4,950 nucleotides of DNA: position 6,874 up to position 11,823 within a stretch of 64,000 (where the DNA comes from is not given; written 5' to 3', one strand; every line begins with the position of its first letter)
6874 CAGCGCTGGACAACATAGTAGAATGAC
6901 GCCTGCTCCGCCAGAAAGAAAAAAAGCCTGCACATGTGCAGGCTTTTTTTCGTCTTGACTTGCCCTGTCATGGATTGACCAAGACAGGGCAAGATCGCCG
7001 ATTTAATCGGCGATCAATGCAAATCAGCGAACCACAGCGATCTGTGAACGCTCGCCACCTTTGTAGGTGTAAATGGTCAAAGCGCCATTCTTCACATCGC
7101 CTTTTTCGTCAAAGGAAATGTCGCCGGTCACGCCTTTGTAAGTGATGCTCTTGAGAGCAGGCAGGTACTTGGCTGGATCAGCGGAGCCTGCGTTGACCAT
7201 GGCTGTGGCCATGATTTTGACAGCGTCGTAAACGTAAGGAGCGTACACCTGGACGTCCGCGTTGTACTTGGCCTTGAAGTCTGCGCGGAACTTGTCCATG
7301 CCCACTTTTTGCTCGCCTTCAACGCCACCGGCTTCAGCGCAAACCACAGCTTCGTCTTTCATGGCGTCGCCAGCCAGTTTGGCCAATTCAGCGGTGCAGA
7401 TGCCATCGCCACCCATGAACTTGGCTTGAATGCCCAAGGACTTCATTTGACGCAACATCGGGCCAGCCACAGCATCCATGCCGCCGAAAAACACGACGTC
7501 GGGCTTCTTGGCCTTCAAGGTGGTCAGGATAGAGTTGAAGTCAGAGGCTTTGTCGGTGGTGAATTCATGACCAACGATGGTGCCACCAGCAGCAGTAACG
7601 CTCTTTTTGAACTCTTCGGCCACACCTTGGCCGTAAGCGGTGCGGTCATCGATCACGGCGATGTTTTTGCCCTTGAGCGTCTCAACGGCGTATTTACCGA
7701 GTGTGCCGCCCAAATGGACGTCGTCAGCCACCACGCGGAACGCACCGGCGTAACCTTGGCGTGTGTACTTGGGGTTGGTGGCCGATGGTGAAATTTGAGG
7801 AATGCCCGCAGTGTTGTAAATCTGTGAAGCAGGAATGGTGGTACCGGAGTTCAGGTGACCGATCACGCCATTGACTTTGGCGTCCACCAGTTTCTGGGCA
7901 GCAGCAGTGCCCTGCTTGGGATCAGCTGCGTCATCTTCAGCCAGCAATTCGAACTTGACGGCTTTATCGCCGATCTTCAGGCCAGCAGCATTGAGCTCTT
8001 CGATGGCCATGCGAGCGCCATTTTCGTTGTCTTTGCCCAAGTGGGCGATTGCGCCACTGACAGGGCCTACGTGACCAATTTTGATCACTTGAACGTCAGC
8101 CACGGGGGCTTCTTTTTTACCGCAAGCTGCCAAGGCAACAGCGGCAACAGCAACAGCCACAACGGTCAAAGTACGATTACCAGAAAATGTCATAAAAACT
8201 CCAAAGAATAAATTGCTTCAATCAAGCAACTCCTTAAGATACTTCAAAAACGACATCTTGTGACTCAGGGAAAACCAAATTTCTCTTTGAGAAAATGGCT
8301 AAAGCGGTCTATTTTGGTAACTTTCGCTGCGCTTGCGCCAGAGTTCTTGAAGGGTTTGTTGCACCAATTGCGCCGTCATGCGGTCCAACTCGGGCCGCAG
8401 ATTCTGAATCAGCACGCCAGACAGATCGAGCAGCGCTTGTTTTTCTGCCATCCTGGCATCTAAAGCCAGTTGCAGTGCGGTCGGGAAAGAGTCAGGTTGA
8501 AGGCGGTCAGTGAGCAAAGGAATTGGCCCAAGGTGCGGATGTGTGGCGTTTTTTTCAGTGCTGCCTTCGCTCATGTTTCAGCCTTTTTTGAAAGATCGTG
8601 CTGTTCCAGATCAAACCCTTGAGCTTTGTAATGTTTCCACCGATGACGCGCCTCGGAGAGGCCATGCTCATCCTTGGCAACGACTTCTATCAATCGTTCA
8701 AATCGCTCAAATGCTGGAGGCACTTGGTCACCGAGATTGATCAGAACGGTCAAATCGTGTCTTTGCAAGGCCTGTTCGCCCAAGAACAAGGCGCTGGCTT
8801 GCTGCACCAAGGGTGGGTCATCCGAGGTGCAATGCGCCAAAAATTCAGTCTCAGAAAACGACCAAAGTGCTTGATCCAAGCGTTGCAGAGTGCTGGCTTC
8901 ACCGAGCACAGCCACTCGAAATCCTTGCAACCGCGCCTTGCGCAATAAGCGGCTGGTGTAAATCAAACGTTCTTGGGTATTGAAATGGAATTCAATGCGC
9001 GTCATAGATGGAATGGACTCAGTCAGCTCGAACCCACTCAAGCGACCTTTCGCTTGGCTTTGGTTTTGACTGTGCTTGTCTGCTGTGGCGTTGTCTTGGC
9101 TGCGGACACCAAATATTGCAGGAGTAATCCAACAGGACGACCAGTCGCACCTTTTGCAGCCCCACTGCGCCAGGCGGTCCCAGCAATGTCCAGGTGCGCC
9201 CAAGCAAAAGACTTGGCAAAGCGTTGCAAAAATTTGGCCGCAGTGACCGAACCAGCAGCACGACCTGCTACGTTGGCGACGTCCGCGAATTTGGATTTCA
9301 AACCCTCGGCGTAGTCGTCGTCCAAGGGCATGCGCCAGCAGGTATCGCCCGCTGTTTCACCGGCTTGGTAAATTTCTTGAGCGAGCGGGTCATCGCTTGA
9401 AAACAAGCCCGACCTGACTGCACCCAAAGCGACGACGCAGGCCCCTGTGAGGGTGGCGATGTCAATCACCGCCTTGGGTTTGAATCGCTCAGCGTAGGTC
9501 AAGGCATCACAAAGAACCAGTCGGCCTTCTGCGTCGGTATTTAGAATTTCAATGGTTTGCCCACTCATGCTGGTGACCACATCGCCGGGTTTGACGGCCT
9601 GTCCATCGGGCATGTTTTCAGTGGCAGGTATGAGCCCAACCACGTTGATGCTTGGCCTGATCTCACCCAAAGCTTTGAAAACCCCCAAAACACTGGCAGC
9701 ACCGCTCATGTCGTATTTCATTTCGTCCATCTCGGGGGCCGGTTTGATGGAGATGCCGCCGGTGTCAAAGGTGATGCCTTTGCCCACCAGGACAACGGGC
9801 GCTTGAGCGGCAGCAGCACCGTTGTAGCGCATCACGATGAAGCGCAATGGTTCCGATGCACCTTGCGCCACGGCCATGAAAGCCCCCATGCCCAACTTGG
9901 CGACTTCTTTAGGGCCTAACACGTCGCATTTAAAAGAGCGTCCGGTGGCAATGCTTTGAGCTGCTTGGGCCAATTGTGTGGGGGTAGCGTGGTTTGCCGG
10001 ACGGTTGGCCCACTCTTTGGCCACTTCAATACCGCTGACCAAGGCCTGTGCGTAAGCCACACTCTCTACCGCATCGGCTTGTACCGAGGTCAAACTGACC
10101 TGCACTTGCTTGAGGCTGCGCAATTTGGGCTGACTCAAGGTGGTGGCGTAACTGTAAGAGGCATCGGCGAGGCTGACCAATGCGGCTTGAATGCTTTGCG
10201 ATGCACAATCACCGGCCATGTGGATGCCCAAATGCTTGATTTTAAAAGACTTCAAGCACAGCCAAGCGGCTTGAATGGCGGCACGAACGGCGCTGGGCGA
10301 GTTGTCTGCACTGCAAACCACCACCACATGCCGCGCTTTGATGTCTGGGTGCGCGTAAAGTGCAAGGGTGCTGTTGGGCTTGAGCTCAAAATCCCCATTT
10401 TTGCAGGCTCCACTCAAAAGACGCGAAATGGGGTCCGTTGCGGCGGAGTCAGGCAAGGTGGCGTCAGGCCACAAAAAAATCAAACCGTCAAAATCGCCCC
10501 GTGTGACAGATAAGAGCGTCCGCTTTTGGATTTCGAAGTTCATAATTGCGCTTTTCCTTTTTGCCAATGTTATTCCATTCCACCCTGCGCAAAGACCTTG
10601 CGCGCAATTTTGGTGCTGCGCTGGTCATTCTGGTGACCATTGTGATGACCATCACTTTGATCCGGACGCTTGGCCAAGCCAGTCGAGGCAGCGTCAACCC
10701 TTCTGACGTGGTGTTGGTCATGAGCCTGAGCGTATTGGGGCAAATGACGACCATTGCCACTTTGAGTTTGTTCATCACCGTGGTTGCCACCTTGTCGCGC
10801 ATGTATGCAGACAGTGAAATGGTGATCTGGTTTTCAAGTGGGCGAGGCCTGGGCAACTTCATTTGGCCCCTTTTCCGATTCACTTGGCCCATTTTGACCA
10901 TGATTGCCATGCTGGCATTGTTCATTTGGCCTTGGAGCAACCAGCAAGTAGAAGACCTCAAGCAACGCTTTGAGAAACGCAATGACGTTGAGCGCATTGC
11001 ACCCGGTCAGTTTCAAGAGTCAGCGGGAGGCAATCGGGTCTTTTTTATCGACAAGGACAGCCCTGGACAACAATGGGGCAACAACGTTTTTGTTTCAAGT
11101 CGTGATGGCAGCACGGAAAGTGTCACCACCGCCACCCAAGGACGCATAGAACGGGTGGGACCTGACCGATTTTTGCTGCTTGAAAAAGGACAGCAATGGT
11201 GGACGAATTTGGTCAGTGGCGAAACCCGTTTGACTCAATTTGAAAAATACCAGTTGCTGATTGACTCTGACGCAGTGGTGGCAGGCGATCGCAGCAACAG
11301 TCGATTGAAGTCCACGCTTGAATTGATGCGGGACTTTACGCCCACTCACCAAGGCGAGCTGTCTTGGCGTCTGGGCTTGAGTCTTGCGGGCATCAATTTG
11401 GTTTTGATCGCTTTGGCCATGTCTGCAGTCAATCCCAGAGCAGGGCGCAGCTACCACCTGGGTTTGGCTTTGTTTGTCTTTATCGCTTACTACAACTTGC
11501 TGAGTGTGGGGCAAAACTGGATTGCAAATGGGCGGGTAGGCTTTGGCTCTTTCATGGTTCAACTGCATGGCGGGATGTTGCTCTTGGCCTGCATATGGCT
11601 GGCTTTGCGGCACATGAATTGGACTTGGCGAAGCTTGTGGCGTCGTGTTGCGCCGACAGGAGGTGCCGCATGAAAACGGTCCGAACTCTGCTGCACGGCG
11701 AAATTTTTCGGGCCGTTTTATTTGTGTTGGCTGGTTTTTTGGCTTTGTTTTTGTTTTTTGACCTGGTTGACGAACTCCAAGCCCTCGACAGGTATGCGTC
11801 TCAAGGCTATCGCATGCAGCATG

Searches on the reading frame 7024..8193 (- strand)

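Call 60: search_protein_families(library=pfam, proteins=[window:7024-8193:-], max_evalue=0.00001)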
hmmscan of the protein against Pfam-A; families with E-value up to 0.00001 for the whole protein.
window:7024-8193:- (389 aa): 3 families
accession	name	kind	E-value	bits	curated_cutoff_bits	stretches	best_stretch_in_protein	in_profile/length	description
PF13458.12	Peripla_BP_6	-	2.9e-60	205.2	31.7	1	37-380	2-342/343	Periplasmic binding protein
PF01094.35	ANF_receptor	-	7.5e-32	111.2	25.4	1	59-379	5-352/353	Receptor family ligand binding region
PF13433.12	Peripla_BP_5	-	1.2e-17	64.5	27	1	167-364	126-323/363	Periplasmic binding protein domain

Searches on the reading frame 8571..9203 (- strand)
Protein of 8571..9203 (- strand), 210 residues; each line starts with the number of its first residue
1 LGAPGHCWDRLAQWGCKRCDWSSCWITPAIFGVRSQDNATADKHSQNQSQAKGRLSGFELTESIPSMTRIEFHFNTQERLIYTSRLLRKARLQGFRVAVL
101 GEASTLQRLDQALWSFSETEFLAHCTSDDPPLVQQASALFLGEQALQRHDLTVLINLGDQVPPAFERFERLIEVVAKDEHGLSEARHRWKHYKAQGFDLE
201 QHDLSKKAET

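Call 60: search_protein_families(library=pfam, proteins=[window:8571-9203:-], max_evalue=0.00001)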
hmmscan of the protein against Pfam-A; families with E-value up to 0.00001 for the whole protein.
window:8571-9203:- (210 aa): 1 family
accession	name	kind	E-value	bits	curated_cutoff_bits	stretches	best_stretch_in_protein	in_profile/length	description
PF04364.18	DNA_pol3_chi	-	9.9e-33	113.6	25.4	1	67-199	1-134/135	DNA polymerase III chi subunit, HolC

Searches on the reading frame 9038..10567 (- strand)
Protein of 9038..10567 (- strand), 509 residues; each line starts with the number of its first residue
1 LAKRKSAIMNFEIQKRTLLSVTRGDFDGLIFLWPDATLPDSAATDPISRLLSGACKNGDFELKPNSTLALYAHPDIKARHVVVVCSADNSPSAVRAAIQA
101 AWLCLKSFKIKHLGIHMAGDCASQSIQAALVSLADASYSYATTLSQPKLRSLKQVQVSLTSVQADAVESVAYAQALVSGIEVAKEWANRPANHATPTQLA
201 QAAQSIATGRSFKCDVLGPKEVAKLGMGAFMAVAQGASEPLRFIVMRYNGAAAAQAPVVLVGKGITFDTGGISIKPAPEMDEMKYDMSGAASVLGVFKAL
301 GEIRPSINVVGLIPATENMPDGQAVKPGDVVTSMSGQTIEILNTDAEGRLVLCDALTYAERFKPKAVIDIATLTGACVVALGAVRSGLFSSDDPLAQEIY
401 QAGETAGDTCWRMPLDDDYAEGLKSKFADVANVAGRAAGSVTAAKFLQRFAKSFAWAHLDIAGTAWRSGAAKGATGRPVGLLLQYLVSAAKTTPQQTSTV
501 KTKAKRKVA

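Call 18: search_protein_families(library=pfam, proteins=[window:9038-10567:-], max_evalue=0.0001)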
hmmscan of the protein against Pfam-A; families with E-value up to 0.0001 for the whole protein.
window:9038-10567:- (509 aa): 2 families
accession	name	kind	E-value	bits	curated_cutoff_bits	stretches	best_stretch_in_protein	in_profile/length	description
PF00883.26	Peptidase_M17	-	1.4e-124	415.8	25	1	182-482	2-309/310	Cytosol aminopeptidase family, catalytic domain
PF02789.23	Peptidase_M17_N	-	3.2e-07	30.7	23.4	1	35-145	7-127/129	Cytosol aminopeptidase family, N-terminal domain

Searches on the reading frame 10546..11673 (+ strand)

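Call 18: search_protein_families(library=pfam, proteins=[window:10546-11673:+], max_evalue=0.0001)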
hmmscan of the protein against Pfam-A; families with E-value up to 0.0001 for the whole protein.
window:10546-11673:+ (375 aa): 1 family
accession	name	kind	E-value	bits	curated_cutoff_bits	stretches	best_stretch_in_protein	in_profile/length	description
PF03739.19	LptF_LptG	-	6.3e-46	157.5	27.9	1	16-355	5-353/353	Lipopolysaccharide export system permease LptF/LptG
